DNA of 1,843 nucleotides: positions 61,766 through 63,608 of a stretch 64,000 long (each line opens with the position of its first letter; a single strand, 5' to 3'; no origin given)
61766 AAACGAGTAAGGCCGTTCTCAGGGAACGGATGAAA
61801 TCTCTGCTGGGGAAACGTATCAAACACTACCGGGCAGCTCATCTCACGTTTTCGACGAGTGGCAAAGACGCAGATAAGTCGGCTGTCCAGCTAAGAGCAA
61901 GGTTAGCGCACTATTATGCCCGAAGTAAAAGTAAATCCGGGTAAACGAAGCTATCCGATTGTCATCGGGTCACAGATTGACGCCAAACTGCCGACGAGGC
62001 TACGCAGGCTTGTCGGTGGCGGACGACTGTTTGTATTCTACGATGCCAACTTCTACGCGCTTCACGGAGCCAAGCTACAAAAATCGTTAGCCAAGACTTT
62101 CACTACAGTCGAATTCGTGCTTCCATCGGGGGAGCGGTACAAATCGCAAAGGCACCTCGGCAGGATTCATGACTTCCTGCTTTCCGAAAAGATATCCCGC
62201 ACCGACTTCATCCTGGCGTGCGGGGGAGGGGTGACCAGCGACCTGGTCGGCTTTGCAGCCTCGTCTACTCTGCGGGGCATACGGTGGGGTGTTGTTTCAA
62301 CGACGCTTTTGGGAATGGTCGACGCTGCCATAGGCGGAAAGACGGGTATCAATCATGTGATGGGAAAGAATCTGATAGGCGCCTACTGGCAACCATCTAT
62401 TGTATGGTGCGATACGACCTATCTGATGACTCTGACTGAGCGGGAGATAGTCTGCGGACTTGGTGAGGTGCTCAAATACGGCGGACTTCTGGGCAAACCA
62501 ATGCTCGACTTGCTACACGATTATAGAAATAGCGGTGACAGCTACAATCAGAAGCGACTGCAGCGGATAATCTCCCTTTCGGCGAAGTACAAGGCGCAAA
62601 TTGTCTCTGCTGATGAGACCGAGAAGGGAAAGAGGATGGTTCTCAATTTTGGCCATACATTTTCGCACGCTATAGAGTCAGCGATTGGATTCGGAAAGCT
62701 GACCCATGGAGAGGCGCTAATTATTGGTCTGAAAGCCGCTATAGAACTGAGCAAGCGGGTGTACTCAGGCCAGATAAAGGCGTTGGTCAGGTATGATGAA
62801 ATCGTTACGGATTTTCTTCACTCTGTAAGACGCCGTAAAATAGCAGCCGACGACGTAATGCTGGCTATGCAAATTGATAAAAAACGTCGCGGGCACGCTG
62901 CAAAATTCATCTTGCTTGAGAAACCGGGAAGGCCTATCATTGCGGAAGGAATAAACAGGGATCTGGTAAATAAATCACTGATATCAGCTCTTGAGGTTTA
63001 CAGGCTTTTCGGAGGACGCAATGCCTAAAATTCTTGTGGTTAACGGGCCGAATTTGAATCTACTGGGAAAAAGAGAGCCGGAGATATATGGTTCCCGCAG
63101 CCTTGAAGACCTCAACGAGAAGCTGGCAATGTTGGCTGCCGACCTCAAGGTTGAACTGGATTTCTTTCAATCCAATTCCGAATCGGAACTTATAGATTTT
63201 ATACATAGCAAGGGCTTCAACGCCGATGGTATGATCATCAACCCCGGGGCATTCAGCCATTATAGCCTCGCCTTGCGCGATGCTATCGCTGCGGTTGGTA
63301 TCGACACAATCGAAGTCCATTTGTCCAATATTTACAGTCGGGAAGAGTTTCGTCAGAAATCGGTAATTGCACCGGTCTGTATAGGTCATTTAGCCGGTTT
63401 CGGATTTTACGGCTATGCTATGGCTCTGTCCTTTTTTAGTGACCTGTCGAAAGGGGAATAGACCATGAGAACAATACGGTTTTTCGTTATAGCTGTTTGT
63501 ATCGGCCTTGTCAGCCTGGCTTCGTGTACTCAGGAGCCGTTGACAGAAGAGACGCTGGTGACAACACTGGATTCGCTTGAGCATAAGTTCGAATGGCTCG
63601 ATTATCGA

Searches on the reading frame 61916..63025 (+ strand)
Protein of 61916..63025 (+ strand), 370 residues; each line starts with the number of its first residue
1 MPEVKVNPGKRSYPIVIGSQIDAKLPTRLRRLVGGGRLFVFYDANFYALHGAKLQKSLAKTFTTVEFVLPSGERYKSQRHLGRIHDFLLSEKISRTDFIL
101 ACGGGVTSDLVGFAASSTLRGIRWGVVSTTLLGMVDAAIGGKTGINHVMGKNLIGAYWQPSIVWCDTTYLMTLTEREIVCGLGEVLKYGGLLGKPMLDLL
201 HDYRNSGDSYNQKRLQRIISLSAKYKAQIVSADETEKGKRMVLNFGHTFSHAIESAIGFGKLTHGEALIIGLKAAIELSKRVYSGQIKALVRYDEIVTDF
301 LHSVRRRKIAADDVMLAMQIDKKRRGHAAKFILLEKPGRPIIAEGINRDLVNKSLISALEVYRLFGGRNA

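Call 14: search_protein_families(library=pfam, max_evalue=0.001, proteins=[window:61916-63025:+])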
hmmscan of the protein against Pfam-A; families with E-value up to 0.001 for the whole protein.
window:61916-63025:+ (370 aa): 3 families
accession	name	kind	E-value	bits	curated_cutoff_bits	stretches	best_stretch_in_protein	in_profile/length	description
PF01761.26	DHQ_synthase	-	1.2e-39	134.9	24.2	1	67-178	2-113/115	3-dehydroquinate synthase N-terminal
PF24621.2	DHQS_C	-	7.1e-33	114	27.6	1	181-323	1-143/144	3-dehydroquinate synthase C-terminal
PF13685.12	Fe-ADH_2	-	5e-05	23.8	28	1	17-118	2-97/149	Iron-containing alcohol dehydrogenase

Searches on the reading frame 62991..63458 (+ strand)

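Call 14: search_protein_families(library=pfam, max_evalue=0.001, proteins=[window:62991-63458:+])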
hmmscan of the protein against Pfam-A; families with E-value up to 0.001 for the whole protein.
window:62991-63458:+ (156 aa): 1 family
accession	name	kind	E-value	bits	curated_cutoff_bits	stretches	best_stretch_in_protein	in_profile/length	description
PF01220.24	DHquinase_II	-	3e-57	192.6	23.3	1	13-148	1-136/138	Dehydroquinase class II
